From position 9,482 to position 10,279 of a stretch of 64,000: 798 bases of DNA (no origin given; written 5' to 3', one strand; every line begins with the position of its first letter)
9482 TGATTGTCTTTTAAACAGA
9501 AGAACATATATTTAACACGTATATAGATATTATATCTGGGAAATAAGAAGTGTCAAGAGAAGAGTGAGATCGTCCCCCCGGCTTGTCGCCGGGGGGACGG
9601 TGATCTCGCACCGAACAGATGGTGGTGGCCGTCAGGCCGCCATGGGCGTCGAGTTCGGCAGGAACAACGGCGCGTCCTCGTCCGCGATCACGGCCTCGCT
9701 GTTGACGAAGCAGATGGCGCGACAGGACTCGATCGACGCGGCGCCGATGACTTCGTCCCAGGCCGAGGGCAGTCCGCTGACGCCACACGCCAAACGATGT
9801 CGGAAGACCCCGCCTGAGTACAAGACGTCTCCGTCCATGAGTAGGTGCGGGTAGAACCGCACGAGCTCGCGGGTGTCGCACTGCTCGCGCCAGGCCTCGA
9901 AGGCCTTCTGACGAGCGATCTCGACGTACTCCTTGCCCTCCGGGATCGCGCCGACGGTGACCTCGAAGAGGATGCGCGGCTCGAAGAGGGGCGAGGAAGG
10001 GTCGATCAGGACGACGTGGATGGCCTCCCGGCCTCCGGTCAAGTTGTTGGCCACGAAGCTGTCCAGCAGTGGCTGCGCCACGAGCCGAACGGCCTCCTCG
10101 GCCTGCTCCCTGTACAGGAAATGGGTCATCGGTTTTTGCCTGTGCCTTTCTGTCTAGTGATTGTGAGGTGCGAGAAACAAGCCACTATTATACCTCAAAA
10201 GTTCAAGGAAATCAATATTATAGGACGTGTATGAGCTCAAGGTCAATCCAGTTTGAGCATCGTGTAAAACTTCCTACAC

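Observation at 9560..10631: Two adjacent GC-rich ORFs (HbpS/GlcG-like and a 68-aa acidic protein) inserted in a redox-stress neighbourhood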

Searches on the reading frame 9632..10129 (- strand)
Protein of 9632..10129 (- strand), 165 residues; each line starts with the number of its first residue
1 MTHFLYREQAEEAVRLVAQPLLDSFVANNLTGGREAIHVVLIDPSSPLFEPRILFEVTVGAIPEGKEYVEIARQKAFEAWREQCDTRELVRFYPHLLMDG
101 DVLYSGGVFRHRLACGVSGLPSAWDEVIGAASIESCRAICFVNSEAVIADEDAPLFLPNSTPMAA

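Call 4: search_protein_families(library=pfam, proteins=[window:9632-10129:-], max_evalue=0.1)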
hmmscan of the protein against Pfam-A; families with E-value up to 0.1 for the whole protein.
window:9632-10129:- (165 aa): 1 family
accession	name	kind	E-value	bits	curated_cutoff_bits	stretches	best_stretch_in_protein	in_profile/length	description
PF11726.14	YagK_YfjJ_C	-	0.057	13.8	25.8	1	71-151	53-133/170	YagK/YfjJ C-terminal domain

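Call 7: find_homologous_proteins(query=window:9632-10129:-, max_evalue=0.001)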
Query window:9632-10129:- (165 aa): 2 proteins with E <= 0.001 among 40 candidates.
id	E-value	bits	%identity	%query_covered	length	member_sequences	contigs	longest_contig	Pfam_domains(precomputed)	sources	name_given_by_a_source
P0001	1.6e-97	342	93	99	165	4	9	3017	-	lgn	-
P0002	1.4e-76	274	78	100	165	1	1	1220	-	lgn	-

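Call 8: search_protein_families(library=ncbifam, proteins=[window:9632-10129:-], max_evalue=1)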
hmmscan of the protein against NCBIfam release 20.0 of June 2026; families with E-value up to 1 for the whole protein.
window:9632-10129:- (165 aa): 1 family
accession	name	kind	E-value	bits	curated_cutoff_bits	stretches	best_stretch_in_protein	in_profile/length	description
NF005659.0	PRK07445.1-1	equivalog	0.13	11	708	1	101-158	357-412/447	O-succinylbenzoic acid--CoA ligase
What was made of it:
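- On Pfam PF03928 HbpS-like (DUF336): The window protein has no PF03928 hit at E <= 0.1 (call 4) and no NCBIfam hit (call 8).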

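Call 9: find_encoding_contigs(protein=P0001, flank=10000, max_places=10)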
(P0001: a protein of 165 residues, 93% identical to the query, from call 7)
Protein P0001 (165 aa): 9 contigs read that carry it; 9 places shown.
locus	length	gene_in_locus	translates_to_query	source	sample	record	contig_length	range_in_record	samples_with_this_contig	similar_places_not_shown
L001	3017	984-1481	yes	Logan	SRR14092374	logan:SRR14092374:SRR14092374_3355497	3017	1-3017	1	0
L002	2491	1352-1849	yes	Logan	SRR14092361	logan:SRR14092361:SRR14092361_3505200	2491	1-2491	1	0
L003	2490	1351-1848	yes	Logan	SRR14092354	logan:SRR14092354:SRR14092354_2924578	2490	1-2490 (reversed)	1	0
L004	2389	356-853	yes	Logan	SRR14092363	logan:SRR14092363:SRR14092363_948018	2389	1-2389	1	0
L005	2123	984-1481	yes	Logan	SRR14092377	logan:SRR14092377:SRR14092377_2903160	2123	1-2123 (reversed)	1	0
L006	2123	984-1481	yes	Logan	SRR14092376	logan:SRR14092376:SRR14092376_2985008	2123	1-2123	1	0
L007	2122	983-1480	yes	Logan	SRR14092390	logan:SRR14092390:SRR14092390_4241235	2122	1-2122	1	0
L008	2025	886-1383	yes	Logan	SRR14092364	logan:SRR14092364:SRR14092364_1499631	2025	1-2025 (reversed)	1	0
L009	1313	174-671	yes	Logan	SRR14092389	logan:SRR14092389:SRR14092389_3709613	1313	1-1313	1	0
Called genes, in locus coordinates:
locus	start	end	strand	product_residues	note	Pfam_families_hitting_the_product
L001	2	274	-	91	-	?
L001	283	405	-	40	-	-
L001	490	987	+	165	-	-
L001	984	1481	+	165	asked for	-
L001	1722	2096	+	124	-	PF00076:RRM_1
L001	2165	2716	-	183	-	-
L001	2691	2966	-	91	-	-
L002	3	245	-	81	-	?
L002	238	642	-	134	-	PF01641:SelR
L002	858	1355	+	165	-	-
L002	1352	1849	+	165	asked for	-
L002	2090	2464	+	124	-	PF00076:RRM_1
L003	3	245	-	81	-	?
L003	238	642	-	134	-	PF01641:SelR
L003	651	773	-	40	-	-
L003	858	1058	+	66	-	-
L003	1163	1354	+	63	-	-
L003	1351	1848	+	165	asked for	-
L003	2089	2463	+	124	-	PF00076:RRM_1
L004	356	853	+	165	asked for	-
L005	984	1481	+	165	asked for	-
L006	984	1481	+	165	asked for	-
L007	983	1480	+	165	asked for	-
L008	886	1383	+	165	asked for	-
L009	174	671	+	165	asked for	-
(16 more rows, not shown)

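Call 10: find_encoding_contigs(protein=P0002, flank=10000, max_places=10)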
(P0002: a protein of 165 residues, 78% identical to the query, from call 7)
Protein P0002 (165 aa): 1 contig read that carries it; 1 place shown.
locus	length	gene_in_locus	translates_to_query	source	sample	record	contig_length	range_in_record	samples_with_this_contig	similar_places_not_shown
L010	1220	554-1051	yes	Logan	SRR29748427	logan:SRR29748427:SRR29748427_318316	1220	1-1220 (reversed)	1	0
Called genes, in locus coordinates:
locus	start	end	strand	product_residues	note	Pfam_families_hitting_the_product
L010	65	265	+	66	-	-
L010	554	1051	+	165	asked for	-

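Call 21: predict_structure(alignment_id=A2)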
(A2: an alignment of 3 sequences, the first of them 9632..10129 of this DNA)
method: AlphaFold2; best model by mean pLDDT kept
length: 165 residues; sequences in the alignment: 3
mean_pLDDT: 44.1   pTM: 0.45
mean pLDDT of the five models: 44.1, 36.7, 32.6, 31.7, 30.9
residues with pLDDT >= 90: 0; 70-90: 1; 50-70: 68; < 50: 96
segments of 3 or more residues with pLDDT < 50: 1-5, 28-34, 84-165
pLDDT, mean of each block of 10 residues (from residue 1): 44 56 50 53 62 64 61 62 46 33 30 26 37 34 30 26 25
secondary structure, 60 per line:
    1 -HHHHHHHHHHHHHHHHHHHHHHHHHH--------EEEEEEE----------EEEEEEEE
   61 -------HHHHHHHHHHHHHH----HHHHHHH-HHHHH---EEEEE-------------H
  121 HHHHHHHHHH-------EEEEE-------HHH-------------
elements in order: H2-27 E36-42 E53-60 H68-81 H86-92 H94-98 E102-106 H120-130 E138-142
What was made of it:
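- Tried and rejected: Structure prediction from the three close sequences alone gave pLDDT 44 and was unusable (call 21).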

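Call 22: search_protein_representatives(alignment_id=A2)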
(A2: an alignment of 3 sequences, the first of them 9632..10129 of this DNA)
Query: 3 sequences, 165 profile positions. Proteins with E-value up to 0.001 (for the whole library): 360; up to 1e-10: 44; up to 1e-30: 2. The best 150 are listed.
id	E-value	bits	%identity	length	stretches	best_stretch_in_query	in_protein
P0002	2.0e-101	352.8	-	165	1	1-165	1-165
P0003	4.4e-39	150.0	-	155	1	14-158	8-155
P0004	6.0e-28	113.8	-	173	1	3-158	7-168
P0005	1.0e-18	83.8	-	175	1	2-148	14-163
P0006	1.4e-18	83.3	-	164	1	1-159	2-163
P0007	7.4e-18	81.0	-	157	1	7-141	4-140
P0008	2.1e-17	79.5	-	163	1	22-157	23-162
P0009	1.4e-15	73.6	-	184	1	65-162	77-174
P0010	2.5e-15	72.7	-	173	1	4-149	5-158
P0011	7.7e-15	71.2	-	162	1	1-152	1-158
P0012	1.4e-14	70.3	-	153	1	1-151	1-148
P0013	1.5e-14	70.2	-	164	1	9-141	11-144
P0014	3.2e-14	69.1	-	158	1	31-122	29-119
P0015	7.9e-14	67.9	-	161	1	7-147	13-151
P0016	9.7e-14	67.6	-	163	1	34-150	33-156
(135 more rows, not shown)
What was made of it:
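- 9632..10129 (-): 165-aa ORF. It encodes a cytoplasmic DUF336/HbpS-fold protein from an uncurated sister family of PF03928. The profile search finds 360 relatives (call 22).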

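Call 24: search_protein_families(library=pfam, alignment_id=A3, max_evalue=0.01)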
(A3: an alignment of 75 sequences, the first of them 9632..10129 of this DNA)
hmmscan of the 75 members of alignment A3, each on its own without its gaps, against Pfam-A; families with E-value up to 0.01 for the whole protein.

A. member 1, window:9632-10129:- (165 aa): 0 families

B. families by the number of members that match (of 75 scanned): 2 families
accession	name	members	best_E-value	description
PF03928.20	HbpS-like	11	0.00012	Haem degrading protein HbpS-like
PF18565.7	Glyco_hydro2_C5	1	0.0063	Glycoside hydrolase family 2 C-terminal domain 5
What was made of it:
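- On Pfam PF03928 HbpS-like (DUF336): Of 75 relatives, 11 hit weakly, with a best E of 1.2e-4 (call 24).
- Closest known: DUF336 / HbpS-like superfamily. Different: The protein scores below every Pfam and NCBIfam threshold (calls 4, 8), and only 11 of 75 relatives hit PF03928 weakly (call 24).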

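Call 25: search_solved_structures(query=A3, max_evalue=1, show_alignments=2)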
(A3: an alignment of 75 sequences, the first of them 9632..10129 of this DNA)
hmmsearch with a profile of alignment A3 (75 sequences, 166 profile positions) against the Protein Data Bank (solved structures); distinct sequences matched with E-value up to 1: 1.
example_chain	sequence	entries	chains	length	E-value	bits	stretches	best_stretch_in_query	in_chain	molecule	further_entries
4uj3_C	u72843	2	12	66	0.86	12.4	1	120-160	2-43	RAB11 FAMILY-INTERACTING PROTEIN 3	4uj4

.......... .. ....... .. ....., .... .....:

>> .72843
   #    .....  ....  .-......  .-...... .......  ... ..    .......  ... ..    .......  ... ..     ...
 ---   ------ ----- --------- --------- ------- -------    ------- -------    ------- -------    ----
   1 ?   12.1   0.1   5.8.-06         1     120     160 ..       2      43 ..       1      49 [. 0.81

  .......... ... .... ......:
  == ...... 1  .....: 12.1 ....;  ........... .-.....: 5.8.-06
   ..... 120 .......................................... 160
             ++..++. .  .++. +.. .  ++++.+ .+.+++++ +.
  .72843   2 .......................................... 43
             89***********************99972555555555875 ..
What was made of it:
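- On Pfam PF03928 HbpS-like (DUF336): A profile of the 75 sequences finds no PDB chain by sequence (call 25).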

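Call 27: list_cluster_members(proteins=[P0003, P0004, P0005, P0006, P0007, P0008, P0009, P0010, P0011, P0012])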
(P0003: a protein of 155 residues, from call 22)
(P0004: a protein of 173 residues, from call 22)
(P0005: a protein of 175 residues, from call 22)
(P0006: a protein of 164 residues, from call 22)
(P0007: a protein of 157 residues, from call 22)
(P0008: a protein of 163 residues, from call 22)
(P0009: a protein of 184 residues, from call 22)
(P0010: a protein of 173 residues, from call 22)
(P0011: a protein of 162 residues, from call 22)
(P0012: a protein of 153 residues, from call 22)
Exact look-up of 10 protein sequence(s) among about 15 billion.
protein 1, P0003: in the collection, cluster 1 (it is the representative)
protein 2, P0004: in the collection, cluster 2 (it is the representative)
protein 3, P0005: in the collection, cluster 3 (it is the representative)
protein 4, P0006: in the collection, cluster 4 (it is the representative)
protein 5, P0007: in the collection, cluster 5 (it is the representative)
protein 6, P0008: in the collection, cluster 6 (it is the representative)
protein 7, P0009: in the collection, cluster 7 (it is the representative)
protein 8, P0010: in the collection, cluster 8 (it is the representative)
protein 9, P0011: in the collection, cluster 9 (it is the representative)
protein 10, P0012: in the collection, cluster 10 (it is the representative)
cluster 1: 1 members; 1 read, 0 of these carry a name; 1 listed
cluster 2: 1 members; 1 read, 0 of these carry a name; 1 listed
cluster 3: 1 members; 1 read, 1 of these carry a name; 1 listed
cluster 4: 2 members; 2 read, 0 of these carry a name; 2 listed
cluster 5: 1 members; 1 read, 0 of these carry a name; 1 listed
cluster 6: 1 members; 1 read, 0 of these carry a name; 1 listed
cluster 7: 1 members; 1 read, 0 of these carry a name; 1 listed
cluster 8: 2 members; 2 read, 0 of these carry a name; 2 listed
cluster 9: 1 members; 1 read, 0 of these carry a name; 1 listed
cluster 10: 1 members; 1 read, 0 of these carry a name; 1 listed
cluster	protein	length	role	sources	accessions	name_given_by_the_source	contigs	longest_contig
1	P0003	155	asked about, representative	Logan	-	-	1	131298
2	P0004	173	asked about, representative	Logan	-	-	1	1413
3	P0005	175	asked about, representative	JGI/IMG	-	hypothetical protein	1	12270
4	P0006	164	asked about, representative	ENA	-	-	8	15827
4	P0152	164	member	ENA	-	-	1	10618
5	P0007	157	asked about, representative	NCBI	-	-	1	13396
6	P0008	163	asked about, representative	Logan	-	-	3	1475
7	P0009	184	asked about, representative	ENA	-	-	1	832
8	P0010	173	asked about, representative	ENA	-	-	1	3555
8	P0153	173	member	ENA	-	-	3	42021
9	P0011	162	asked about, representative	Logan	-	-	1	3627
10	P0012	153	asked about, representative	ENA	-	-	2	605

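Call 30: find_related_loci(query=A2, collection=genome_contigs, flank=10000)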
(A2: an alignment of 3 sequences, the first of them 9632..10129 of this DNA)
Query A2 (165 aa) in genome_contigs; peptide patterns used: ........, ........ (x = any residue, [..] = any of these).
36 stretches matched a pattern, but none encodes a relative of the query by tblastn (E <= 1e-3).

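Call 32: find_homologous_proteins(query=A3, max_evalue=0.00001)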
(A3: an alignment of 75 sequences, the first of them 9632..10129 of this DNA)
Query A3 (75 sequences) (165 aa, profile of the alignment): 6 proteins with E <= 0.00001 among 1792 candidates.
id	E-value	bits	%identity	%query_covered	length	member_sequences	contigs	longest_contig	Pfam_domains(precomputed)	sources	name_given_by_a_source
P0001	5.1e-44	168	93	99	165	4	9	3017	-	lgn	-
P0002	1.6e-41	160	78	100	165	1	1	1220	-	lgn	-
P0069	2.4e-41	159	30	68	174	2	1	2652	-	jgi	jgi:hypothetical protein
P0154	1.3e-36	144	28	92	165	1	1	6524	-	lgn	-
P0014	4.5e-29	119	42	54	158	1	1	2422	-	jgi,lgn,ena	-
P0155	6.2e-13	67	79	40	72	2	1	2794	-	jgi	jgi:hypothetical protein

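Call 33: find_encoding_contigs(protein=P0003, flank=10000, max_places=3)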
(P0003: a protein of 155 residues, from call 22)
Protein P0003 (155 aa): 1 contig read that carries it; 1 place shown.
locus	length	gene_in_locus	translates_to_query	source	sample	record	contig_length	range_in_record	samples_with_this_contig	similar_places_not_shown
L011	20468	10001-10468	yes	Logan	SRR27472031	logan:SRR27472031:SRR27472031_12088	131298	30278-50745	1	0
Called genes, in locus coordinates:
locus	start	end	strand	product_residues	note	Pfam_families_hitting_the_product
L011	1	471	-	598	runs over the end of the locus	PF04675:DNA_ligase_A_N, PF01068:DNA_ligase_A_M, PF04679:DNA_ligase_A_C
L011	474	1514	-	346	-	PF02661:Fic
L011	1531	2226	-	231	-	PF01255:Prenyltransf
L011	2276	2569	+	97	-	-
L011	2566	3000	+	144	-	-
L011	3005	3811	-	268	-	PF00696:AA_kinase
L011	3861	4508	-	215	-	-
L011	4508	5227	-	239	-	-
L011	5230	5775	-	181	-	-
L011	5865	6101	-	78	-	-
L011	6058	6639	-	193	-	PF07638:Sigma70_ECF (weak), PF04542:Sigma70_r2, PF08281:Sigma70_r4_2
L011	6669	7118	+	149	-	PF00578:AhpC-TSA, PF08534:Redoxin, PF13911:AhpC-TSA_2 (faint)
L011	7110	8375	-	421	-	PF03448:MgtE_N, PF00571:CBS (weak), PF01769:MgtE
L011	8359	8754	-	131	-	PF01641:SelR, PF24046:At4g08330 (faint)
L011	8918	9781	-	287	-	-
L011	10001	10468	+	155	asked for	-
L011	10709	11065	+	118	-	PF00076:RRM_1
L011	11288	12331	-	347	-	PF00487:FA_desaturase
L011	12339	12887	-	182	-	PF00293:NUDIX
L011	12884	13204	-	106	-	PF08922:DUF1905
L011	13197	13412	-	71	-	PF07866:DUF1653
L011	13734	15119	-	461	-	PF09852:DUF2079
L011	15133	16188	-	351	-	PF02547:Queuosine_synth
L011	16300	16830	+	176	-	-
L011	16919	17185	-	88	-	PF15738:YafQ_toxin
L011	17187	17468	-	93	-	PF04221:RelB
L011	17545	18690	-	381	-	PF26626:DUF8201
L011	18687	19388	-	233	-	-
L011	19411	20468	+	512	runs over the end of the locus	PF13231:PMT_2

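Call 34: find_encoding_contigs(protein=P0155, flank=10000, max_places=3)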
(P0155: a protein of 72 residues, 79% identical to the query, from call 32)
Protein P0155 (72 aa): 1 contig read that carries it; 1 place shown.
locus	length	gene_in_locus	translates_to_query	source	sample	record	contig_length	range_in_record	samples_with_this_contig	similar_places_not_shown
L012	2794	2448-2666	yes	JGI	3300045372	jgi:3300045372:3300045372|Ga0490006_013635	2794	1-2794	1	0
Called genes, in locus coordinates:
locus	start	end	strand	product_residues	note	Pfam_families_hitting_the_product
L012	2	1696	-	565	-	?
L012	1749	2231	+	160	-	PF11871:DUF3391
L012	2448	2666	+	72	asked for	-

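Call 35: predict_structure(alignment_id=A3)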
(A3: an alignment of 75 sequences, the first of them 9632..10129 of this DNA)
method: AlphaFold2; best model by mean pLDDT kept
length: 165 residues; sequences in the alignment: 75
mean_pLDDT: 94.9   pTM: 0.89
mean pLDDT of the five models: 94.9, 94.8, 94.7, 94.0, 93.6
residues with pLDDT >= 90: 149; 70-90: 9; 50-70: 7; < 50: 0
segments of 3 or more residues with pLDDT < 50: none
pLDDT, mean of each block of 10 residues (from residue 1): 88 97 98 97 96 98 98 98 98 98 98 98 98 97 93 86 60
secondary structure, 60 per line:
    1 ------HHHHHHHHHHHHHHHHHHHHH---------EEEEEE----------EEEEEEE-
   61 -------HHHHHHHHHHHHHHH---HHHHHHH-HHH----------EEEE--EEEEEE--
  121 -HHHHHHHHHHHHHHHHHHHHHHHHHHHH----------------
elements in order: H7-27 E37-42 E53-59 H68-82 H86-92 E107-110 E113-118 H122-149
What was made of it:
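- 9632..10129 (-): The AF2 model has pLDDT 94.9 (call 35).
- On DUF336 superfamily (fold level): The AF2 model has pLDDT 94.9 and pTM 0.89 (call 35).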

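Call 38: find_encoding_contigs(protein=P0005, flank=8000, max_places=2)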
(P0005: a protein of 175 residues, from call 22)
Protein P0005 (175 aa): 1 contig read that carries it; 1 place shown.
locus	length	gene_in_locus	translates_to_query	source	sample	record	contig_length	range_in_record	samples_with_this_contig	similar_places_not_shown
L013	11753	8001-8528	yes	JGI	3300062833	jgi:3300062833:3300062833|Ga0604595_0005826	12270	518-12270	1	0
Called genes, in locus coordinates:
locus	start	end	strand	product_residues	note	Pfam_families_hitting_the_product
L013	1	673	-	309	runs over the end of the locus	-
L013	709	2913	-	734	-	PF01138:RNase_PH, PF03725:RNase_PH_C (weak), PF03726:PNPase (weak), PF01138:RNase_PH, PF00013:KH_1, PF00575:S1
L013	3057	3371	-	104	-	PF00312:Ribosomal_S15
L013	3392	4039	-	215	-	-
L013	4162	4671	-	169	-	-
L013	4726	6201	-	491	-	PF00009:GTP_EFTU, PF01926:MMR_HSR1, PF02421:FeoB_N, PF09439:SRPRB (faint), PF22042:EF-G_D2, PF11987:IF-2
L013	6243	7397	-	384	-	PF08529:NusA_N (weak), PF00575:S1 (faint), PF08529:NusA_N (weak), PF13184:KH_NusA_1st, PF26594:KH_NusA_2nd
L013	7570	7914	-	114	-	-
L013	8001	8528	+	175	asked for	-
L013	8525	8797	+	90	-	-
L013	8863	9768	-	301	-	PF00226:DnaJ, PF01556:DnaJ_C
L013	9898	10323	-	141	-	-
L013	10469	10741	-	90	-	PF00216:Bac_DNA_binding, PF18291:HU-HIG (weak)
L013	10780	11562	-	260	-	PF00149:Metallophos (weak), PF13277:YmdB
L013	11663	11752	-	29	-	?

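Call 39: find_encoding_contigs(protein=P0006, flank=8000, max_places=2)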
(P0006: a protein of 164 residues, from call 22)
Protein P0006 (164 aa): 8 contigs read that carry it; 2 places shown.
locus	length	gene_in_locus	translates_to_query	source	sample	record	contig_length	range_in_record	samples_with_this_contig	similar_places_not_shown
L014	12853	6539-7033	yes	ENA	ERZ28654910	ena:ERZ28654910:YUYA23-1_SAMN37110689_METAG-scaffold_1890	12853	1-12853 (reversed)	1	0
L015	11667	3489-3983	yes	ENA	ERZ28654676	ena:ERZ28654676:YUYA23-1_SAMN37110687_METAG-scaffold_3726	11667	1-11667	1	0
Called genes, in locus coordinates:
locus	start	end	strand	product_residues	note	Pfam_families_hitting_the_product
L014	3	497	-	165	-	?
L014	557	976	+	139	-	PF04203:Sortase (weak)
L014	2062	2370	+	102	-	PF00958:GMP_synt_C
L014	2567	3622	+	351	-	PF00478:IMPDH, PF00977:His_biosynth (faint), PF03060:NMO (weak), PF01070:FMN_dh (faint)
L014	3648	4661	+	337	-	PF02618:YceG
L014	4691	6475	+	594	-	PF00664:ABC_membrane, PF00005:ABC_tran, PF02463:SMC_N (weak)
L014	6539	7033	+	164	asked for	-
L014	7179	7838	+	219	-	-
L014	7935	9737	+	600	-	PF00009:GTP_EFTU, PF01926:MMR_HSR1, PF02421:FeoB_N (faint), PF22042:EF-G_D2, PF03144:GTP_EFTU_D2, PF00679:EFG_C, PF21018:BipA_C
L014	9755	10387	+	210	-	-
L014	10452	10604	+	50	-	PF18919:DUF5670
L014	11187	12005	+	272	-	PF00270:DEAD, PF00271:Helicase_C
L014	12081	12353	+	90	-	-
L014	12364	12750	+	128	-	-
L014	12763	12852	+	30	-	?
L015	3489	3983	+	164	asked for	-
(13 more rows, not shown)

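Call 40: find_encoding_contigs(protein=P0007, flank=8000, max_places=2)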
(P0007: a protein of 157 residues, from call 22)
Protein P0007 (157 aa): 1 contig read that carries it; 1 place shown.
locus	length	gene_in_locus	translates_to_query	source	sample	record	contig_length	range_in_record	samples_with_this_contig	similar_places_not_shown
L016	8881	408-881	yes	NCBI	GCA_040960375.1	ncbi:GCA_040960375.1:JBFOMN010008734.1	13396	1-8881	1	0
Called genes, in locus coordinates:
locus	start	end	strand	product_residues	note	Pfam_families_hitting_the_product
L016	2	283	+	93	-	?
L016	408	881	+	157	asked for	-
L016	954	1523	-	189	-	-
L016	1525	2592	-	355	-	PF00953:Glycos_transf_4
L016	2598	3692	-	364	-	PF08245:Mur_ligase_M, PF02875:Mur_ligase_C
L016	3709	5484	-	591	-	PF03717:PBP_dimer, PF13354:Beta-lactamase2 (faint), PF00905:Transpeptidase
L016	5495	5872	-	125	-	-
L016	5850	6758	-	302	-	PF01795:Methyltransf_5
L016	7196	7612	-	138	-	PF02381:MraZ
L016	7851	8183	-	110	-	-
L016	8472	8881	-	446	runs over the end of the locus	PF00587:tRNA-synt_2b, PF03129:HGTP_anticodon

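Call 41: fold_search(model_id=the predicted structure, library=pdb)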
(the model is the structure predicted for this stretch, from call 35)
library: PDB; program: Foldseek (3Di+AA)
matches with E <= 10: 407; with E <= 0.001: 12
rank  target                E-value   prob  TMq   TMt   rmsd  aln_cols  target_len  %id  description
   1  3fpv_A                4.9e-05  1.00  0.55  0.62   3.6       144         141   23  Crystal Structure of HbpS (released 2009-01-20)
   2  9jth_A                6.3e-05  1.00  0.56  0.66   3.5       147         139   21  Crystal structure of NahX from Pseudomonas sp. MC1 (released 2025-10-08)
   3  2a2l_C                7.1e-05  1.00  0.54  0.61   3.7       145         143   14  Crystal structure of Klebsiella pneumoniae protein ORFY, Pfam DUF336 (released 2005-06-28)
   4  9jth_C                7.6e-05  1.00  0.57  0.67   3.8       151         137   20  Crystal structure of NahX from Pseudomonas sp. MC1 (released 2025-10-08)
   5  4nkp_B                9.1e-05  1.00  0.49  0.57   4.3       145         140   15  Crystal structure of a putative extracellular heme-binding protein (DESPIG_02683) from Desulfovibrio piger ATCC 29098  (released 2013-12-11)
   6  2a2l_A                1.2e-04  1.00  0.53  0.60   3.9       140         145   15  Crystal structure of Klebsiella pneumoniae protein ORFY, Pfam DUF336 (released 2005-06-28)
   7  4nkp_D                1.2e-04  1.00  0.49  0.57   4.3       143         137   15  Crystal structure of a putative extracellular heme-binding protein (DESPIG_02683) from Desulfovibrio piger ATCC 29098  (released 2013-12-11)
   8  4nkp_C                1.5e-04  1.00  0.51  0.57   4.3       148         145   15  Crystal structure of a putative extracellular heme-binding protein (DESPIG_02683) from Desulfovibrio piger ATCC 29098  (released 2013-12-11)
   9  6bws_D                1.6e-04  1.00  0.53  0.64   3.9       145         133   17  Crystal structure of Efga from Methylobacterium extorquens (released 2019-01-16)
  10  4nkp_A                2.0e-04  1.00  0.51  0.59   4.3       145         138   15  Crystal structure of a putative extracellular heme-binding protein (DESPIG_02683) from Desulfovibrio piger ATCC 29098  (released 2013-12-11)
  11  6bws_A                2.3e-04  1.00  0.53  0.63   4.0       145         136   17  Crystal structure of Efga from Methylobacterium extorquens (released 2019-01-16)
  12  6bws_B                2.6e-04  1.00  0.53  0.63   4.0       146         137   17  Crystal structure of Efga from Methylobacterium extorquens (released 2019-01-16)
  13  6bws_C                1.1e-03  1.00  0.54  0.61   3.9       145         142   17  Crystal structure of Efga from Methylobacterium extorquens (released 2019-01-16)
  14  5cx7_E                1.1e-03  1.00  0.48  0.56   4.4       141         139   18  Crystal Structure of PduOC:Heme Complex (released 2016-06-29)
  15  5cx7_A                2.1e-03  1.00  0.45  0.52   5.4       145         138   17  Crystal Structure of PduOC:Heme Complex (released 2016-06-29)
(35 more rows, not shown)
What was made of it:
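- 9632..10129 (-): The top 17 Foldseek PDB hits are all DUF336 fold (call 41).
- On DUF336 superfamily (fold level): The next hits fall to probability 0.44 or lower (call 41).
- Closest known: DUF336 / HbpS-like superfamily. Same: Foldseek gives HbpS 3fpv at E = 5e-5, with TM-scores of 0.45-0.57 (query-normalised) and 0.46-0.67 (target-normalised) over the 17 DUF336-fold hits; NahX, OrfY, EfgA and PduOC also match (call 41).
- The top 17 PDB fold hits are HbpS, NahX, OrfY, EfgA, PduOC, the D. piger protein 4nkp and Ybr137w (call 41).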
